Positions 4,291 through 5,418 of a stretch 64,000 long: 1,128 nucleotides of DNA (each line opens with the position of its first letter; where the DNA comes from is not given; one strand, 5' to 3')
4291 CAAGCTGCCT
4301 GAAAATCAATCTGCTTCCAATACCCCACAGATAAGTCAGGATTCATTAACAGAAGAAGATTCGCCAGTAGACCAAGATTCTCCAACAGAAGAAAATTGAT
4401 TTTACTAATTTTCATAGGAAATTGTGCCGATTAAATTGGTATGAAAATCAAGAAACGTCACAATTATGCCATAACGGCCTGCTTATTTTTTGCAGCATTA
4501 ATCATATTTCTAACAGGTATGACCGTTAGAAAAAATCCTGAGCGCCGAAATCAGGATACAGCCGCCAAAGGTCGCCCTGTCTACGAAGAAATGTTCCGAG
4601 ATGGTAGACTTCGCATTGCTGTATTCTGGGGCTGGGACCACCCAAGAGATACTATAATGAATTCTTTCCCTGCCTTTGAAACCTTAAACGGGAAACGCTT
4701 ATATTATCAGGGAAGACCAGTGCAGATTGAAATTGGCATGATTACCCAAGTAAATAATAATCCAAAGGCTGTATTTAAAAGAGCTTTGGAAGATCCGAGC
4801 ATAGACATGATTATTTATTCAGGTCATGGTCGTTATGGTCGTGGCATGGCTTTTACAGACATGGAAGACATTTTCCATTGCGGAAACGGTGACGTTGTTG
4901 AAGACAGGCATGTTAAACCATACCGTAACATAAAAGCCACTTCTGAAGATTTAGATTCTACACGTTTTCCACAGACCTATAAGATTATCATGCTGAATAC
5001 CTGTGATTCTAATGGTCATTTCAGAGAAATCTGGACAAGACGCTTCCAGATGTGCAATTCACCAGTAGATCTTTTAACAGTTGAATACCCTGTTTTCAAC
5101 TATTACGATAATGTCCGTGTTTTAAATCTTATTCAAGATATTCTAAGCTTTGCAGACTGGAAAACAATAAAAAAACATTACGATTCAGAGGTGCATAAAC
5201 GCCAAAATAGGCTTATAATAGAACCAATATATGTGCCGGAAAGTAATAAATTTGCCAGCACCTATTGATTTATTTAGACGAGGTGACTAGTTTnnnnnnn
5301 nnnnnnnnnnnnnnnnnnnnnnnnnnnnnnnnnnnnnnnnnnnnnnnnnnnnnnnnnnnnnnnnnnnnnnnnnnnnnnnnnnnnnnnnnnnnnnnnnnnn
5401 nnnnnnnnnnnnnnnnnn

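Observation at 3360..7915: Membrane signalling/protease cluster (HAMP protein, clan-CD caspase-like protein, M50B-like intramembrane HExxH protein) immediately upstream of a GAF-adenylate cyclase and GIY-YIG gene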

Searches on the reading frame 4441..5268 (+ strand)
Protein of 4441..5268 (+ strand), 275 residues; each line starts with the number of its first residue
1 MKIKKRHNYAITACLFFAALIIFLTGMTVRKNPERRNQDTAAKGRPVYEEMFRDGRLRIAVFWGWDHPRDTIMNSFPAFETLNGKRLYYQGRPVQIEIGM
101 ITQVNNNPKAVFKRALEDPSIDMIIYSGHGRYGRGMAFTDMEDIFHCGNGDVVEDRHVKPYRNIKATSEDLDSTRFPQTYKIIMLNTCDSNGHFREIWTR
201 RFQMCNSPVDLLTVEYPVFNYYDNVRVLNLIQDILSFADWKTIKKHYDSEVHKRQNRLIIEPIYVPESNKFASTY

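Call 3: search_protein_families(library=pfam, proteins=[window:4441-5268:+], max_evalue=0.1)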
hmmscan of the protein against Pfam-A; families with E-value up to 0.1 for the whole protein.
window:4441-5268:+ (275 aa): 0 families

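Call 4: search_protein_families(library=ncbifam, proteins=[window:4441-5268:+], max_evalue=0.1)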
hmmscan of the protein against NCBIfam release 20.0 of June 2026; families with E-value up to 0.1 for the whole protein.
window:4441-5268:+ (275 aa): 1 family
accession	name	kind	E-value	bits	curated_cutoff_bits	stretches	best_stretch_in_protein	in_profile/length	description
NF000444.3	blaEBR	exception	0.052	13.1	475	1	61-132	149-219/234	EBR family subclass B1 metallo-beta-lactamase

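Call 5: find_homologous_proteins(query=window:4441-5268:+, max_evalue=0.001)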
Query window:4441-5268:+ (275 aa): 85 proteins with E <= 0.001 among 267 candidates.
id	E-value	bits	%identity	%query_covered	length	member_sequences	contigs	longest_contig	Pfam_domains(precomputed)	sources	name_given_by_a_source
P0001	1.4e-184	629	96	100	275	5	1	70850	-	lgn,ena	-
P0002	1.2e-177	607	91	100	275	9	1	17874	-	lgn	-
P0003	7.1e-161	552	81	100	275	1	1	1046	-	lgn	-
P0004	6.1e-160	549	83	99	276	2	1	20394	-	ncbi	-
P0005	5.6e-159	545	83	98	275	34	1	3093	-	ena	-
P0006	4.5e-157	539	81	100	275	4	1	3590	-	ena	-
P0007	9.2e-157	538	81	99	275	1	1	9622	-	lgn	-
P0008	3.4e-156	536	79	100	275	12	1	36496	-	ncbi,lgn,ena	-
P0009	5.8e-154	529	78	99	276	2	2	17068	-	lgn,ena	-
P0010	3.1e-152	523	77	100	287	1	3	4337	-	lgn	-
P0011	9.8e-152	522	81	94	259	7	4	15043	-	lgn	-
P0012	3.5e-132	458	79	85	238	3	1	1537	-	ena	-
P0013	6.4e-130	450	67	98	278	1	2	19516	-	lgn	-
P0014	2.9e-129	448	68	98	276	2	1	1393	-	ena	-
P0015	8.6e-129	446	67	97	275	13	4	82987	-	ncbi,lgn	-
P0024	1.1e-126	440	68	94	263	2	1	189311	-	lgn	-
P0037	7.6e-121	420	65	98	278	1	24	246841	-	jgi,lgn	jgi:hypothetical protein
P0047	4.3e-111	388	68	86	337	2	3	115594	-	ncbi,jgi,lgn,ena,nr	ncbi:MAG TPA: hypothetical protein PLU72_08705 [Candidatus Ozemobacteraceae bacterium]|nr:hypothetic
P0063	4.3e-107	375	57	100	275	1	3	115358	-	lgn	-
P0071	7.4e-106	371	57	92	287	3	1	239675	-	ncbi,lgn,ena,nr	ncbi:MAG: hypothetical protein GX442_06625 [Candidatus Riflebacteria bacterium]|nr:hypothetical prot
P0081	2.0e-100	353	61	87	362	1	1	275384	-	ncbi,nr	ncbi:MAG: hypothetical protein HQM08_01880 [Candidatus Riflebacteria bacterium]|nr:hypothetical prot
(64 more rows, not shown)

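Call 6: search_solved_structures(query=window:4441-5268:+, max_evalue=10)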
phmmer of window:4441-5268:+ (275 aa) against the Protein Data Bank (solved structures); distinct sequences matched with E-value up to 10: 3.
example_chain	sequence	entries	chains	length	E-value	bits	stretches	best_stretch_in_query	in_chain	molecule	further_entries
3sgg_A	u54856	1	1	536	0.039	16.2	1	103-230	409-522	Hypothetical hydrolase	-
2pfs_A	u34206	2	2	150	0.44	12.7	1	76-153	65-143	Universal stress protein | Universal stress protein (Usp)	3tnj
9gx9_A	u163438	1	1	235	0.81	11.8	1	59-134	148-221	Metallo-beta-lactamase type 2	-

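Call 11: find_encoding_contigs(protein=P0081, flank=10000, max_places=2)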
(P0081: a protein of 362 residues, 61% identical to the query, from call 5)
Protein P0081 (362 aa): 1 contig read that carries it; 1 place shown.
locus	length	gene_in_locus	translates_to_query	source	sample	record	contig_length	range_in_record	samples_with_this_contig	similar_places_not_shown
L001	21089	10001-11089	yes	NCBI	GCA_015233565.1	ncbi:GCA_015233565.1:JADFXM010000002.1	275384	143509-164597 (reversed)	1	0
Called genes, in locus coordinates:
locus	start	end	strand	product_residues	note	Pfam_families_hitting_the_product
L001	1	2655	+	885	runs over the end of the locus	PF05193:Peptidase_M16_C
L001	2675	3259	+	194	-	PF05685:Uma2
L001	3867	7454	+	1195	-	PF02743:dCache_1, PF18947:HAMP_2, PF00989:PAS (weak), PF08448:PAS_4, PF13426:PAS_9 (weak), PF18947:HAMP_2, PF18575:HAMP_N3 (weak), PF00015:MCPsignal, +1 more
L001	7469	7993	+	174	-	PF01584:CheW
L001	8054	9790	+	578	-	PF01627:Hpt, PF02895:H-kinase_dim, PF02518:HATPase_c, PF01584:CheW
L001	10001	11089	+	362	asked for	-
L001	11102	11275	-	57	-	-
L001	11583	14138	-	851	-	PF11897:DUF3417, PF00343:Phosphorylase, PF28476:GlgP_C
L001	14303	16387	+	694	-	-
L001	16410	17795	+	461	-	PF18073:Zn_ribbon_LapB, PF03796:DnaB_C (weak), PF13481:AAA_25, PF06745:ATPase, PF05362:Lon_C (weak), PF13541:ChlI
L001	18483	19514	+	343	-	PF16683:TGase_elicitor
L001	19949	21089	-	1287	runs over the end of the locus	-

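Call 12: find_encoding_contigs(protein=P0071, flank=10000, max_places=2)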
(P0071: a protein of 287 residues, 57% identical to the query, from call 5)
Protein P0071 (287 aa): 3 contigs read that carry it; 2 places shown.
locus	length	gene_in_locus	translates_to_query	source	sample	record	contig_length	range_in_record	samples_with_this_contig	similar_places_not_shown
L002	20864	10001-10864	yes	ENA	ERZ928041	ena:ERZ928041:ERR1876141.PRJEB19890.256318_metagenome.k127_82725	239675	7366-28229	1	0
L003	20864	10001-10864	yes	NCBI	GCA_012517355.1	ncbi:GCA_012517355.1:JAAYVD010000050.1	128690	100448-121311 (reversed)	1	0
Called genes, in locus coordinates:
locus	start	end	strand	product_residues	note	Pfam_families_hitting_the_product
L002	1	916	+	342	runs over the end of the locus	PF00158:Sigma54_activat, PF14532:Sigma54_activ_2, PF25601:AAA_lid_14, PF02954:HTH_8 (weak)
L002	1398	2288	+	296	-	PF21102:DprA_N (weak), PF02481:DNA_processg_A, PF18306:LDcluster4 (weak)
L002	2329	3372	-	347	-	PF08239:SH3_3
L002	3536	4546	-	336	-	-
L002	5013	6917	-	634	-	PF07715:Plug, PF00593:TonB_dep_Rec_b-barrel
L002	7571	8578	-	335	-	PF00578:AhpC-TSA, PF08534:Redoxin, PF00085:Thioredoxin (weak), PF13098:Thioredoxin_2 (weak), PF13905:Thioredoxin_8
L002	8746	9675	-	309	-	PF01545:Cation_efflux, PF16916:ZT_dimer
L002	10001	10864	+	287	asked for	-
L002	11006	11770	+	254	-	-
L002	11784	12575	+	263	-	PF05157:MshEN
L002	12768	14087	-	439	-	PF00375:SDF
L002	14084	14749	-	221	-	PF01613:Flavin_Reduct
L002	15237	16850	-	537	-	PF01145:Band_7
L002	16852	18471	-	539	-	PF01145:Band_7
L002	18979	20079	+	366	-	PF10503:Esterase_PHB, PF20434:BD-FAE (faint), PF00326:Peptidase_S9 (faint)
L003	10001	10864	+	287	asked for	-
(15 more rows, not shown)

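Call 13: find_encoding_contigs(protein=P0037, flank=10000, max_places=2)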
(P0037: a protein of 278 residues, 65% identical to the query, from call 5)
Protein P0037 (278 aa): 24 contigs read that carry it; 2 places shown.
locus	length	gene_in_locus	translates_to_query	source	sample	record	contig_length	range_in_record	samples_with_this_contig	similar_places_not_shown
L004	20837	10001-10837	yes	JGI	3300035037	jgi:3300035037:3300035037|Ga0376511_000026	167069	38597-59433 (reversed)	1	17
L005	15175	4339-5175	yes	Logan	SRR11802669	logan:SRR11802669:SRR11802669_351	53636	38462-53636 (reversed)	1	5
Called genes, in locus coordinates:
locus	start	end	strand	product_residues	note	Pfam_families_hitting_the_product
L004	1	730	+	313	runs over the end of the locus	-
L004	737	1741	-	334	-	PF04542:Sigma70_r2, PF04539:Sigma70_r3, PF04545:Sigma70_r4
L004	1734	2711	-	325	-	PF03255:ACCA, PF01039:Carboxyl_trans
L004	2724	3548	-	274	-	PF17848:Zn_ribbon_ACC (weak), PF01039:Carboxyl_trans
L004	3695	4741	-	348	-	PF00041:fn3 (faint), PF16656:Pur_ac_phosph_N (weak)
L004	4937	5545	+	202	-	PF01252:Peptidase_A8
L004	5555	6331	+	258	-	PF01790:LGT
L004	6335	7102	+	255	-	PF01790:LGT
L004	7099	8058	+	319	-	PF00849:PseudoU_synth_2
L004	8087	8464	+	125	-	-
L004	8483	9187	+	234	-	PF00672:HAMP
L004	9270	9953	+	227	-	PF03460:NIR_SIR_ferr, PF01077:NIR_SIR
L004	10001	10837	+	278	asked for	-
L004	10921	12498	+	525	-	PF06100:MCRA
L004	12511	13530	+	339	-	PF08545:ACP_syn_III, PF08541:ACP_syn_III_C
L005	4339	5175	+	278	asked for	-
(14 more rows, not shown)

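Call 14: find_encoding_contigs(protein=P0024, flank=10000, max_places=2)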
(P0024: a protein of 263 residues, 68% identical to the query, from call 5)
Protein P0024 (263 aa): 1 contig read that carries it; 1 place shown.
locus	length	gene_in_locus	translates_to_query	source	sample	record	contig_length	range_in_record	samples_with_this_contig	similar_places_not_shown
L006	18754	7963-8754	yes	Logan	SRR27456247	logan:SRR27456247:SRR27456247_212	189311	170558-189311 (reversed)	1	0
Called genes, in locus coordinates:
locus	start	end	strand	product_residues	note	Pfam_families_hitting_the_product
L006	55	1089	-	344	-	-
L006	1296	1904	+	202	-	PF01252:Peptidase_A8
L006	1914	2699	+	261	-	PF01790:LGT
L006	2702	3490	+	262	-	PF01790:LGT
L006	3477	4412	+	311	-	PF01479:S4, PF00849:PseudoU_synth_2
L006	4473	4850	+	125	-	-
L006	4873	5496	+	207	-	PF00672:HAMP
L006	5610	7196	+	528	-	PF00171:Aldedh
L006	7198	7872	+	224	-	PF03460:NIR_SIR_ferr, PF01077:NIR_SIR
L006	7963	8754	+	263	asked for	-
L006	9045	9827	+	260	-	PF02254:TrkA_N, PF02080:TrkA_C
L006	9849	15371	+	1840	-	PF26697:ComGC_C (weak)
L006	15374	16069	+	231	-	PF13398:Peptidase_M50B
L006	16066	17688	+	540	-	PF00211:Guanylate_cyc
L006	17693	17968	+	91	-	PF01541:GIY-YIG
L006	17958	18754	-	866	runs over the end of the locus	PF05893:LuxC, PF00501:AMP-binding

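Call 15: predict_structure(alignment_id=A1)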
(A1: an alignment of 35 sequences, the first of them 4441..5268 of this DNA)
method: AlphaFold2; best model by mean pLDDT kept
length: 275 residues; sequences in the alignment: 35
mean_pLDDT: 84.7   pTM: 0.81
mean pLDDT of the five models: 84.7, 83.3, 81.6, 77.6, 70.5
residues with pLDDT >= 90: 133; 70-90: 103; 50-70: 31; < 50: 8
segments of 3 or more residues with pLDDT < 50: 268-275
pLDDT, mean of each block of 10 residues (from residue 1): 71 91 74 69 87 96 89 92 95 96 89 97 92 83 87 82 89 95 86 83 92 75 89 95 87 70 57 39
secondary structure, 60 per line:
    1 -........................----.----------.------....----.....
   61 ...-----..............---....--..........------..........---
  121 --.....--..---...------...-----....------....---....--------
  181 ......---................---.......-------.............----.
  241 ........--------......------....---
elements in order: H2-25 H48-51 E56-63 H69-82 E86-89 E92-101 H108-117 E123-127 E135-137 E144-146 E152-155 E162-165 H169-172 E181-186 H190-205 E209-215 H223-235 H240-248 E257-262 H269-272

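Call 16: find_encoding_contigs(protein=P0047, flank=10000, max_places=1)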
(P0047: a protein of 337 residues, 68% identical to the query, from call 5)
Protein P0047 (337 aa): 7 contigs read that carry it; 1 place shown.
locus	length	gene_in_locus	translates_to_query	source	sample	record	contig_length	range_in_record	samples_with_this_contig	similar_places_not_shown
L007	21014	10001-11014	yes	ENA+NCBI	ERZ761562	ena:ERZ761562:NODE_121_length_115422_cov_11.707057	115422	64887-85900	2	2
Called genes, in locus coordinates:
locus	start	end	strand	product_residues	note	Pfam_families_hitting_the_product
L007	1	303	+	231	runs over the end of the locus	-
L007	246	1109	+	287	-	-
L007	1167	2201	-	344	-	PF00140:Sigma70_r1_2 (weak), PF04542:Sigma70_r2, PF04539:Sigma70_r3, PF04545:Sigma70_r4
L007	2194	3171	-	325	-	PF03255:ACCA, PF01039:Carboxyl_trans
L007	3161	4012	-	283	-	PF17848:Zn_ribbon_ACC (weak), PF01039:Carboxyl_trans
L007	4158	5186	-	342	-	-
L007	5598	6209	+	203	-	PF01252:Peptidase_A8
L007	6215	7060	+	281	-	PF01790:LGT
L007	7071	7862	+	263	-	PF01790:LGT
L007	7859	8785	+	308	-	PF01479:S4 (weak), PF00849:PseudoU_synth_2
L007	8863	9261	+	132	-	-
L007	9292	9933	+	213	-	PF00672:HAMP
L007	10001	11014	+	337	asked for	-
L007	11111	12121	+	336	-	PF07885:Ion_trans_2, PF02254:TrkA_N, PF02080:TrkA_C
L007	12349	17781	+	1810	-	PF26697:ComGC_C (faint)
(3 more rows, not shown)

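Call 17: find_encoding_contigs(protein=P0063, flank=10000, max_places=1)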
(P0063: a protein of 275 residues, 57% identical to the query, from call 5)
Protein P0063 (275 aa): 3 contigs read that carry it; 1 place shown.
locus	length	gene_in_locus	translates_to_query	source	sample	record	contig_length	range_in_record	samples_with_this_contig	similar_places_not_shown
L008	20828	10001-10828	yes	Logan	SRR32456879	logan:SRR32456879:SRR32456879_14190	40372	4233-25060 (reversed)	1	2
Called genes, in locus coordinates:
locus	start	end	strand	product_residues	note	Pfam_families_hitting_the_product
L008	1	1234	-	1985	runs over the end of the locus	PF02369:Big_1 (faint), PF01835:MG2, PF00207:A2M, PF17973:bMG10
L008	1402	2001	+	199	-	PF08645:PNK3P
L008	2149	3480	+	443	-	PF00561:Abhydrolase_1, PF12697:Abhydrolase_6 (weak), PF12146:Hydrolase_4, PF00326:Peptidase_S9 (faint), PF08386:Abhydrolase_4 (weak)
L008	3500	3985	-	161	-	-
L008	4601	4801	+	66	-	PF04964:Flp_Fap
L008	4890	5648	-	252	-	PF00041:fn3 (weak), PF16656:Pur_ac_phosph_N (faint)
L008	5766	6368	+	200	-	PF01252:Peptidase_A8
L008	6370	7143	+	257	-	PF01790:LGT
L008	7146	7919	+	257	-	PF01790:LGT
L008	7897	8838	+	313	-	PF01479:S4 (faint), PF00849:PseudoU_synth_2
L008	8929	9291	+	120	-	-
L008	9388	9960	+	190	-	PF00672:HAMP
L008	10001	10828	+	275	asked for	-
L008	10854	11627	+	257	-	PF01048:PNP_UDP_1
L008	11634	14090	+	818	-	PF01564:Spermine_synth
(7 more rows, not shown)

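Call 19: search_protein_representatives(alignment_id=A1)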
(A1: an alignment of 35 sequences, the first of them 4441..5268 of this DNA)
Query: 35 sequences, 277 profile positions. Proteins with E-value up to 0.001 (for the whole library): 68; up to 1e-10: 6; up to 1e-30: 5. The best 68 are listed.
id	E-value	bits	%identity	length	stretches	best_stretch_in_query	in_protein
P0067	2.4e-137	472.7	-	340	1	4-270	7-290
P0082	9.6e-116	401.9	-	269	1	8-266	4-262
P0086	5.4e-56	205.9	-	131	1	4-131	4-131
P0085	1.4e-46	174.9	-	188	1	5-115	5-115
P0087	2.5e-33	131.5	-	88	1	185-269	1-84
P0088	5.1e-23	97.7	-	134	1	8-84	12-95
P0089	9.2e-10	54.2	-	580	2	110-248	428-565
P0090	1.6e-09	53.5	-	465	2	85-212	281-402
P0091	2.8e-09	52.6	-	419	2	90-242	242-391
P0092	3.9e-09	52.2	-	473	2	85-239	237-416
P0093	4.6e-09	51.9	-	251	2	85-193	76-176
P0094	5.8e-09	51.6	-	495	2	106-229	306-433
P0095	7.0e-09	51.3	-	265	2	85-239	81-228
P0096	9.0e-09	51.0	-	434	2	85-194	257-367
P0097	9.3e-09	50.9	-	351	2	85-193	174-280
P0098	2.0e-08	49.8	-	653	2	106-213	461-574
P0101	7.9e-08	47.9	-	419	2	86-245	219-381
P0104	2.5e-07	46.2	-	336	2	84-232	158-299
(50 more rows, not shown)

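Call 20: search_protein_families(library=pfam, proteins=[P0089, P0090, P0091, P0092, P0093, P0094, P0095, P0096, P0098, P0101], max_evalue=0.01)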
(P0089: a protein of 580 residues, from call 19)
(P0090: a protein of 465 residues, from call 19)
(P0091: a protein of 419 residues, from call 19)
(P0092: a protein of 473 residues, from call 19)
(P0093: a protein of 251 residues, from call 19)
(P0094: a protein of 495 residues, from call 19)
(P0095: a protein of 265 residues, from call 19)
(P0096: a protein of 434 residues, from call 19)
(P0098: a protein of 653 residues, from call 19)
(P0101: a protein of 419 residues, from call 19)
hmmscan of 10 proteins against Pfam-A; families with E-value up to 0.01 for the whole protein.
P0089 (580 aa): 1 family
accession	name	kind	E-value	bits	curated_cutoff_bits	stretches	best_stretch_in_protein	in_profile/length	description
PF01471.23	PG_binding_1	-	1.3e-13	51.3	23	2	232-273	5-45/57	Putative peptidoglycan binding domain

P0090 (465 aa): 3 families
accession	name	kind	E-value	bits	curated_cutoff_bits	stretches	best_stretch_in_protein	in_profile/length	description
PF01471.23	PG_binding_1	-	1.6e-15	57.4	23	1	140-196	2-57/57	Putative peptidoglycan binding domain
PF01476.26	LysM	-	4.5e-12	46.2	20.9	1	20-64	1-43/43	LysM domain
PF23473.1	LysM3_LYK4_5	-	0.00016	22.1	29.3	1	20-46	5-31/48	LYK4/5 LysM3 domain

P0091 (419 aa): 1 family
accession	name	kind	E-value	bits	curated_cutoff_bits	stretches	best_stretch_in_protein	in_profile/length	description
PF01471.23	PG_binding_1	-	8.7e-10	39.1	23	1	96-153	2-57/57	Putative peptidoglycan binding domain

P0092 (473 aa): 1 family
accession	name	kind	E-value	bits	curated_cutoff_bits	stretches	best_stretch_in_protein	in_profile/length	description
PF01471.23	PG_binding_1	-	7.7e-05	23.2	23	1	102-157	4-57/57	Putative peptidoglycan binding domain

P0093 (251 aa): 1 family
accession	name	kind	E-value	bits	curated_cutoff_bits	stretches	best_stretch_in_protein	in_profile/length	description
PF22686.1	Alg17C_C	-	0.0059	16.8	27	0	57-73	14-30/39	Exo-oligoalginate lyase-like, C-terminal domain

P0094 (495 aa): 1 family
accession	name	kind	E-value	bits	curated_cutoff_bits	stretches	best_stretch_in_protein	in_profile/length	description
PF01471.23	PG_binding_1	-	4.1e-13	49.7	23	1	137-193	2-57/57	Putative peptidoglycan binding domain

P0095 (265 aa): 0 families

P0096 (434 aa): 1 family
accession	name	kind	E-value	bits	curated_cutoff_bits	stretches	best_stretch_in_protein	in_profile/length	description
PF01471.23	PG_binding_1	-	2.4e-15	56.9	23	1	108-166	1-57/57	Putative peptidoglycan binding domain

P0098 (653 aa): 3 families
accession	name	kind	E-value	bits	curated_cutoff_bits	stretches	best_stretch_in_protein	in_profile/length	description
PF01471.23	PG_binding_1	-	4.9e-43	145.6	23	3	280-338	1-57/57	Putative peptidoglycan binding domain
PF08823.16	PG_binding_2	-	4.7e-06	27.2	21.1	0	281-319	15-51/74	Putative peptidoglycan binding domain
PF09374.15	PG_binding_3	-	0.00014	22.4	24.6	0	324-342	17-36/76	Predicted Peptidoglycan domain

P0101 (419 aa): 1 family
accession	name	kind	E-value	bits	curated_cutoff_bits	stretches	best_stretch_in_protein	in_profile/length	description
PF01471.23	PG_binding_1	-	6.5e-12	45.9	23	1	73-130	2-57/57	Putative peptidoglycan binding domain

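Call 25: search_protein_families(library=padloc, proteins=[window:4441-5268:+], max_evalue=0.01)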
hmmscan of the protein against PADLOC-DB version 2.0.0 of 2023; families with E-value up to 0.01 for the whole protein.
window:4441-5268:+ (275 aa): 0 families
